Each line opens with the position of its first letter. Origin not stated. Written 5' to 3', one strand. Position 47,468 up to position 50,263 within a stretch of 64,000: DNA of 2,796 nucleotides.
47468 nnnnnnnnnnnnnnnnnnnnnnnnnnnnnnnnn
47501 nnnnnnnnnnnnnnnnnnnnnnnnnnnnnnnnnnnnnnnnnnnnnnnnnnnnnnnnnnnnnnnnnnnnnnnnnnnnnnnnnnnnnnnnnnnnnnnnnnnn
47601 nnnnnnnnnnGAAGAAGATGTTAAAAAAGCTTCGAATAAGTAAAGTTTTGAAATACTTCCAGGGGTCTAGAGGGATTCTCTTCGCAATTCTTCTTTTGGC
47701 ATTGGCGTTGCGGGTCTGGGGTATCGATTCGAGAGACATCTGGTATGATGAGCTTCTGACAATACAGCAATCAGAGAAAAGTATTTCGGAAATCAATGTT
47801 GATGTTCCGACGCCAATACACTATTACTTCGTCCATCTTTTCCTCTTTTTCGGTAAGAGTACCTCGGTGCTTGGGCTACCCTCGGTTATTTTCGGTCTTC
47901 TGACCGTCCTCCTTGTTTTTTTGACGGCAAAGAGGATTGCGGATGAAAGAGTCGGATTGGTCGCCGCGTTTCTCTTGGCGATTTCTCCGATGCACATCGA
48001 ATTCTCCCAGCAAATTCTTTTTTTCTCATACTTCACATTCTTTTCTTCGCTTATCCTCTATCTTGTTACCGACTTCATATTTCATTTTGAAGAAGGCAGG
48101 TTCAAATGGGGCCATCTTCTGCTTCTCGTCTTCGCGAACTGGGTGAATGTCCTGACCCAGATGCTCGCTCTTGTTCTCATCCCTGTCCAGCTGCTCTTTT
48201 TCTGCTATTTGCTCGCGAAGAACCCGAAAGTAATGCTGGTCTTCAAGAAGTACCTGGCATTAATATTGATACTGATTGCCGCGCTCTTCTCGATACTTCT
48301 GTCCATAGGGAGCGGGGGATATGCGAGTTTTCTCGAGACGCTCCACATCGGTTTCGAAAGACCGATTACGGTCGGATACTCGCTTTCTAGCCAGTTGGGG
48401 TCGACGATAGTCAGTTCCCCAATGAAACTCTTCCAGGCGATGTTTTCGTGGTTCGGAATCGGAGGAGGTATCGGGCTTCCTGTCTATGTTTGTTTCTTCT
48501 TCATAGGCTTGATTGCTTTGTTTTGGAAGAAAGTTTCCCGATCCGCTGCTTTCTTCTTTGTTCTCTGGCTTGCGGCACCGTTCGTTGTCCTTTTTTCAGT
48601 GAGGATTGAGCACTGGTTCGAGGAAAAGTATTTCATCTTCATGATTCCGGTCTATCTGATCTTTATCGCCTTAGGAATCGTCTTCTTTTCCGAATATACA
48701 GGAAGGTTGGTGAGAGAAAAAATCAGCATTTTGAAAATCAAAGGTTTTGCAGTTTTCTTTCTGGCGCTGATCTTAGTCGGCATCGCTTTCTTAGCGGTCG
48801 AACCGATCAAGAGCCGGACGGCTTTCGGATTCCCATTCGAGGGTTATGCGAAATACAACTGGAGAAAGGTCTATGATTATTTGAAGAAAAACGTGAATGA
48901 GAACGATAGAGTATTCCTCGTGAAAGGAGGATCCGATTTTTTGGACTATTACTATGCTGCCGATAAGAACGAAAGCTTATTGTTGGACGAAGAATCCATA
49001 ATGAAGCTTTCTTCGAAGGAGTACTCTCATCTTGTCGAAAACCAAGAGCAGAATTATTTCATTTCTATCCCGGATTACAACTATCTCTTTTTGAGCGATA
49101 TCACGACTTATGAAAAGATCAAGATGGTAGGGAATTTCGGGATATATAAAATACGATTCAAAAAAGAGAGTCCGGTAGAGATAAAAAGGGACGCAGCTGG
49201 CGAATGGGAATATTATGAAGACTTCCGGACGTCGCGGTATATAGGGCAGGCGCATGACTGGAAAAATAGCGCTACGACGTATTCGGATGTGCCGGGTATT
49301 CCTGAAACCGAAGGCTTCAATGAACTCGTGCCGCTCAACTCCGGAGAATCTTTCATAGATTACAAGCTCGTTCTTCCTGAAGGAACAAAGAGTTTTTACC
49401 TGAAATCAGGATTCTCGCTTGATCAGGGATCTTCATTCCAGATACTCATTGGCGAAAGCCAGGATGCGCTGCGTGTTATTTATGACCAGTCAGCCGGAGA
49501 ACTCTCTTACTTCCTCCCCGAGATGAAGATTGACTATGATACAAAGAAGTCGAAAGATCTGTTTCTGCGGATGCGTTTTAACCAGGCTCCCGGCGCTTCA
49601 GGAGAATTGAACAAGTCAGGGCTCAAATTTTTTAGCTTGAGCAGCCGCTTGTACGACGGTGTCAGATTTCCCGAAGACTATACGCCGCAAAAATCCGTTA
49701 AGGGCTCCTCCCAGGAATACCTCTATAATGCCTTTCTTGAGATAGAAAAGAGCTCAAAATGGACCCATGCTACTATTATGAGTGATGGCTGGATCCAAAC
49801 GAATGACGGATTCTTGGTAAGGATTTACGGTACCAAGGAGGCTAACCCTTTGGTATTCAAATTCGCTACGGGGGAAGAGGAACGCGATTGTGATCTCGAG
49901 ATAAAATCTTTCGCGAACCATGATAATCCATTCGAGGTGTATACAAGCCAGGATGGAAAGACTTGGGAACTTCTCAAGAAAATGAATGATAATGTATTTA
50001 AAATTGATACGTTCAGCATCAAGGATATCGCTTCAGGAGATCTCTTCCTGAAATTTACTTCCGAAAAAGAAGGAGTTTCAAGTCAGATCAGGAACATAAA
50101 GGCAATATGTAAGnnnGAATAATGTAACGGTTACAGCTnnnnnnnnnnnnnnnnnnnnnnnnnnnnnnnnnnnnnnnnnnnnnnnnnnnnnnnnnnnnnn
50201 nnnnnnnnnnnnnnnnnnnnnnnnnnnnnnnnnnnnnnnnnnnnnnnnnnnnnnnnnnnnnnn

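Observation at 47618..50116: PMT/ArnT-like GT-C with a DE motif and a ~450-aa external beta-rich domain: candidate protein O-glycosyltransferase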

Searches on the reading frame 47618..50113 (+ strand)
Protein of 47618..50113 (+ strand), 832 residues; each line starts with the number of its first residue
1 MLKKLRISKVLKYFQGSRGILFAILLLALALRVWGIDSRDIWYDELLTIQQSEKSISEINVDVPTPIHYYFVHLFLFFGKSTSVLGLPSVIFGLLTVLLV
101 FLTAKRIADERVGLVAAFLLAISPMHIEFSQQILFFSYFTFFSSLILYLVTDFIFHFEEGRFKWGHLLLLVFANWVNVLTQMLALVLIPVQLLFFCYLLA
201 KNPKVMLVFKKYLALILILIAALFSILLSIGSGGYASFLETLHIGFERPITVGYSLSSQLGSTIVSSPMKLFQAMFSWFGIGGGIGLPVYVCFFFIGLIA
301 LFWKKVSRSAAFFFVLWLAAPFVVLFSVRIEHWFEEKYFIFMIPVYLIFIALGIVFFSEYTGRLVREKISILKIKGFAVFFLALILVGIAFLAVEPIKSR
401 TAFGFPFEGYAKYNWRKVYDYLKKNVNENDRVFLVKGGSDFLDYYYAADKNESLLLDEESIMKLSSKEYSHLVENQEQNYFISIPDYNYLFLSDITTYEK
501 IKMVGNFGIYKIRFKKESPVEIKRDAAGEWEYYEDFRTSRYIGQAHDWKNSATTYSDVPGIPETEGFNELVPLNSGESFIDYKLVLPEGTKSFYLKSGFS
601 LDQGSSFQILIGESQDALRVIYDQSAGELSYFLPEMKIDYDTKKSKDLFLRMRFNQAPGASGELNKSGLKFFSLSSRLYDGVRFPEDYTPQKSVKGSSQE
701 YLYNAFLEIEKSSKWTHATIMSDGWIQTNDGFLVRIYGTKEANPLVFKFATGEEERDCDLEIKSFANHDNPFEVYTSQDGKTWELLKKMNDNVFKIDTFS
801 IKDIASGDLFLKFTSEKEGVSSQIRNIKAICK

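Call 4: search_protein_families(library=pfam, proteins=[window:47618-50113:+], max_evalue=1)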
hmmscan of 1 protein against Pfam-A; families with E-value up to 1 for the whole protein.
window:47618-50113:+ (832 aa): 3 families
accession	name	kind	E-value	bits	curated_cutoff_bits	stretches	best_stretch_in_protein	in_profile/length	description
PF13231.12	PMT_2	-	9.4e-10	39.4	26.1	1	66-222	4-154/160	Dolichyl-phosphate-mannose-protein mannosyltransferase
PF02366.24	PMT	-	1.2e-05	25.4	22.7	1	66-221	63-227/245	Dolichyl-phosphate-mannose-protein mannosyltransferase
PF08510.17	PIG-P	-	0.012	15.9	39.3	1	308-357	14-62/121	PIG-P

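Call 5: search_protein_families(library=ncbifam, proteins=[window:47618-50113:+], max_evalue=1)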
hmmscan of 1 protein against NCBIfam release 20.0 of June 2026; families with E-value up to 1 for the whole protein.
window:47618-50113:+ (832 aa): 2 families
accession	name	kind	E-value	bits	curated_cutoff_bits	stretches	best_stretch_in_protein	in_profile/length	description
TIGR03663.1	TIGR03663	subfamily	2.8e-06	26.6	126.25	1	20-199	3-183/435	flippase activity-associated protein Agl23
TIGR04154.1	archaeo_STT3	subfamily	3.3e-06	25.8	450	1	85-126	98-139/831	oligosaccharyl transferase, archaeosortase A system-associated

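Call 9: find_homologous_proteins(query=window:47618-50113:+, max_evalue=0.001)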
Query window:47618-50113:+ (832 aa): 53 proteins with E <= 0.001 among 8000 candidates.
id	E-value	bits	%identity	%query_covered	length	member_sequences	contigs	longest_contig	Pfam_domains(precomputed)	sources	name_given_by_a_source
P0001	0.0e+0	1855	100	100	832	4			PF02366.25,PF13231.13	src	-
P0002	0.0e+0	1478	81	98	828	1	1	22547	PF13231.13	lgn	-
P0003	0.0e+0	1263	68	99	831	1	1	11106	PF13231.13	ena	-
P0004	0.0e+0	1163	63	99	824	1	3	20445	PF13231.13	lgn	-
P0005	0.0e+0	1145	62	100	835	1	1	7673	PF13231.13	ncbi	-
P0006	9.5e-291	985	56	100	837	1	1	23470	PF13231.13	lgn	-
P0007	2.2e-285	967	56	96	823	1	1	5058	PF13231.13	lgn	-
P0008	2.5e-271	921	53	96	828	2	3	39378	PF13231.13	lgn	-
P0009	7.2e-270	916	52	99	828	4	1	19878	PF13231.13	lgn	-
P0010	4.0e-206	705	41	96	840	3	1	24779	PF02366.25,PF13231.13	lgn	-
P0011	5.0e-201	688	42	96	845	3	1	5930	PF13231.13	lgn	-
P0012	1.0e-197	677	42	99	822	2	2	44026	PF13231.13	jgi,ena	-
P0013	2.3e-197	676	41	97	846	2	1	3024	-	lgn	-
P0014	5.8e-190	652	41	96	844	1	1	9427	PF13231.13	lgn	-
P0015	1.7e-189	650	41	98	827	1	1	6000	PF02366.25,PF13231.13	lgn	-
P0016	1.3e-180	621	39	96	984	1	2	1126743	PF13231.13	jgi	jgi:4-amino-4-deoxy-L-arabinose transferase-like glycosyltransferase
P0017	2.7e-176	606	40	96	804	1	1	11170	PF02366.25,PF13231.13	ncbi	-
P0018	8.8e-176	605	38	98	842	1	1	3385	PF02366.25,PF13231.13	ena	-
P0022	1.2e-164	568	39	96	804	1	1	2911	PF02366.25,PF13231.13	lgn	-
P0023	2.1e-161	557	39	96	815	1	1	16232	PF02366.25,PF13231.13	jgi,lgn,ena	-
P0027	1.1e-156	542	38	95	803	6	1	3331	PF02366.25,PF13231.13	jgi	-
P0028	2.0e-151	524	36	96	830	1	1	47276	PF02366.25,PF13231.13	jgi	jgi:4-amino-4-deoxy-L-arabinose transferase-like glycosyltransferase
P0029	2.9e-145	504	35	97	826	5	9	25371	PF02366.25,PF13231.13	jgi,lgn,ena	-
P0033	2.9e-141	491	35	97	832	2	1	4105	PF02366.25,PF13231.13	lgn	-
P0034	5.6e-139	483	35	98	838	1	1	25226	PF02366.25,PF13231.13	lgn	-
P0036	4.6e-121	424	36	97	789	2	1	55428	PF13231.13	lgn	-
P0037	2.5e-97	345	33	94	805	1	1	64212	PF13231.13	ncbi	-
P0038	7.7e-94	334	31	97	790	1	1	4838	PF02366.25,PF13231.13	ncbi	-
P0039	9.8e-83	297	28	97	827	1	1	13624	PF02366.25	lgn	-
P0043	7.7e-18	82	33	16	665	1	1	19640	PF02366.25,PF13231.13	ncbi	-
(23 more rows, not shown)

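Call 12: search_solved_structures(query=A1, max_evalue=1, show_alignments=2)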
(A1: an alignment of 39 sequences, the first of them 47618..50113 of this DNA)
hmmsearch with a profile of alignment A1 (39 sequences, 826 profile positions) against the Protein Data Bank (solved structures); distinct sequences matched with E-value up to 1: 1.
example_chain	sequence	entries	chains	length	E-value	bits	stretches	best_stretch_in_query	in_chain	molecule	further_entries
4a42_A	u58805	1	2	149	0.16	13.4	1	730-810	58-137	ALPHA-N-ACETYLGLUCOSAMINIDASE FAMILY PROTEIN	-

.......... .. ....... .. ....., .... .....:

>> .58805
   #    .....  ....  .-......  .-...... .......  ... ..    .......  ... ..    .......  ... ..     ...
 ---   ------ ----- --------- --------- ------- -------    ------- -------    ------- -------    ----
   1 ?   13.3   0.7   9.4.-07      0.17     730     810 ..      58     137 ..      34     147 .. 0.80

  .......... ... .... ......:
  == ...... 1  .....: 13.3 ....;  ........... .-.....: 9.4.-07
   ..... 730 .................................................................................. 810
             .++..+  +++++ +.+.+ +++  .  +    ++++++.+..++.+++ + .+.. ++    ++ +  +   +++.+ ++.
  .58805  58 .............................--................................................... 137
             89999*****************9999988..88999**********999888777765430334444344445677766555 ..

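Call 13: find_related_loci(query=A1, collection=genome_contigs, flank=10000)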
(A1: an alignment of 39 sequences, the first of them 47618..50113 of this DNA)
Query A1 (832 aa) in genome_contigs; peptide patterns used: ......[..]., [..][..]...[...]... (x = any residue, [..] = any of these).
28 stretches matched a pattern; 6 encode a relative of the query (tblastn E <= 1e-3); 6 distinct loci.
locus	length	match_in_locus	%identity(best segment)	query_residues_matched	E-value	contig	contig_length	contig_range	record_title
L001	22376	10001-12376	53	34-829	0e+0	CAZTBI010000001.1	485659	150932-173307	MAG TPA_asm: uncultured Bdellovibrionales bacterium isolate SRP342105_co1_260 genome assembly, contig: NODE_7_length_485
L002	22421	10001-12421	33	9-832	6e-110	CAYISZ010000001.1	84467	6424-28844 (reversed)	MAG TPA_asm: uncultured Gammaproteobacteria bacterium isolate ERP119705_co7_479 genome assembly, contig: NODE_135_length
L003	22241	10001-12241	33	23-802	4e-100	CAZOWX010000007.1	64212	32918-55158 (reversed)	MAG TPA_asm: uncultured Pseudomonadales bacterium isolate SRP286056_co2_574 genome assembly, contig: NODE_455_length_642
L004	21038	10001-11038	23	99-472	1e-10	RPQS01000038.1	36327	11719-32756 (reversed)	MAG: candidate division KSB1 bacterium isolate metabat2.380 metabat2.380_Contig_542625, whole genome shotgun sequence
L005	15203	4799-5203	26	44-182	3e-8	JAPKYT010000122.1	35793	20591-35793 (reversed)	MAG: bacterium isolate LacPavin_0920_SED4_MAG_61_11 LacPavin_0920_SED4_scaffold_1804951, whole genome shotgun sequence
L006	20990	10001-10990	24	89-445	1e-7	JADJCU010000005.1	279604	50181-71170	MAG: bacterium isolate Aved_18-Q3-R54-62_BATAC.765 tig00014065-10-2797900, whole genome shotgun sequence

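Call 19: list_cluster_members(proteins=[P0001, P0005, P0017, P0037, P0038, P0016, P0028])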
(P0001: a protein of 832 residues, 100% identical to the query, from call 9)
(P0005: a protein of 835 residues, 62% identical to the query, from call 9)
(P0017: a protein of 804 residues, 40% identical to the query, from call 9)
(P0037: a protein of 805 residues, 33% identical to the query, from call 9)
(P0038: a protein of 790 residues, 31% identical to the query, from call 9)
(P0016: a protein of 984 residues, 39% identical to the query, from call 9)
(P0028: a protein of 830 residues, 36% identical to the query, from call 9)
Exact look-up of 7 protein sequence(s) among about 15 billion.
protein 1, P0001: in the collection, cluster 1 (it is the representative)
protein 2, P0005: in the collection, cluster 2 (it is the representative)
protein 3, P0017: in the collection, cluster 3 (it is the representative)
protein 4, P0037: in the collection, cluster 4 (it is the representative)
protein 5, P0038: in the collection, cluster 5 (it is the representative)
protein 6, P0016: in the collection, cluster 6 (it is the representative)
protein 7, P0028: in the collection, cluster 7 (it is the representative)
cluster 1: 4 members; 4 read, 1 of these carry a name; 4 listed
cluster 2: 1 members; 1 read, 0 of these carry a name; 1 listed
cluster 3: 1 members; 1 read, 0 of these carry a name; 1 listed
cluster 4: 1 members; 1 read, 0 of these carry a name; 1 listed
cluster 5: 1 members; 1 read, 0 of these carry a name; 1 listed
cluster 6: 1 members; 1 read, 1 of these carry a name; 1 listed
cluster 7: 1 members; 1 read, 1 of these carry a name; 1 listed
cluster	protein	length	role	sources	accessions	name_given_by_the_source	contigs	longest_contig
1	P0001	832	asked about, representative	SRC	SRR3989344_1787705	-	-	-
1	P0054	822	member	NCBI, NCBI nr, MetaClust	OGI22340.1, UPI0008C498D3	MAG: hypothetical protein A2808_01085 [Candidatus Moranbacteria bacterium ... | status=active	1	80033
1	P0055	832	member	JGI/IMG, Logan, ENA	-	-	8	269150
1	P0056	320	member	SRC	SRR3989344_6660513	-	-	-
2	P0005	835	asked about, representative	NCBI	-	-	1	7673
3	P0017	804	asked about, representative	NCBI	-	-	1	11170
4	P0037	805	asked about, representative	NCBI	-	-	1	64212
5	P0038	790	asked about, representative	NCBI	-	-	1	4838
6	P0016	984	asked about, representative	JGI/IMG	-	4-amino-4-deoxy-L-arabinose transferase-like glycosyltransferase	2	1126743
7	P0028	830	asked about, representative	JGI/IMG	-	4-amino-4-deoxy-L-arabinose transferase-like glycosyltransferase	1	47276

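Call 22: predict_structure(alignment_id=A1)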
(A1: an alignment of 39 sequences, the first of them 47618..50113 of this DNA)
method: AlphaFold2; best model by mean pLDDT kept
length: 832 residues; sequences in the alignment: 39
mean_pLDDT: 89.1   pTM: 0.79
mean pLDDT of the five models: 89.1, 89.0, 87.7, 87.4, 87.1
residues with pLDDT >= 90: 490; 70-90: 311; 50-70: 26; < 50: 5
segments of 3 or more residues with pLDDT < 50: 1-5
pLDDT, mean of each block of 10 residues (from residue 1): 53 78 97 89 90 92 92 93 93 98 95 97 95 94 97 88 84 94 90 90 76 83 87 80 77 84 85 91 90 96 90 95 86 85 97 95 82 72 94 92 80 88 87 88 74 78 92 90 89 94 93 95 90 93 95 85 81 92 95 95 94 94 93 94 93 88 84 92 90 78 91 91 91 91 94 89 90 94 93 89 89 93 93 91
secondary structure, 60 per line:
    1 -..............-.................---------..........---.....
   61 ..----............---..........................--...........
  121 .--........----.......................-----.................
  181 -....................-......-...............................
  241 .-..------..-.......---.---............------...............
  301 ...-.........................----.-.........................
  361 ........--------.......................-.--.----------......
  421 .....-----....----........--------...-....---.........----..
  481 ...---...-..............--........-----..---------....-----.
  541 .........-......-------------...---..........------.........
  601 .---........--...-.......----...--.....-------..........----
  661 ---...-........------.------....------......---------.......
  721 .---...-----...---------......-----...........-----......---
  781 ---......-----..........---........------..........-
elements in order (helices of 4 or more, strands of 3 or more residues): H2-15 H17-33 H43-52 H56-62 H67-78 H82-107 H110-121 H124-131 H136-158 H164-180 H182-201 H203-208 H210-241 H254-260 H268-279 H286-303 H305-327 H336-368 H377-399 H415-425 E431-434 H439-446 E455-457 H459-462 H466-474 E479-483 H491-495 E496-504 E507-514 E531-534 H540-544 E545-549 E551-553 E570-572 E576-585 E592-601 E605-612 E619-625 E630-632 E635-639 E647-656 E668-675 E689-692 E699-704 H714-718 E719-721 E725-727 E733-735 E745-750 E756-766 E772-777 E784-789 E795-804 E808-815 E822-831
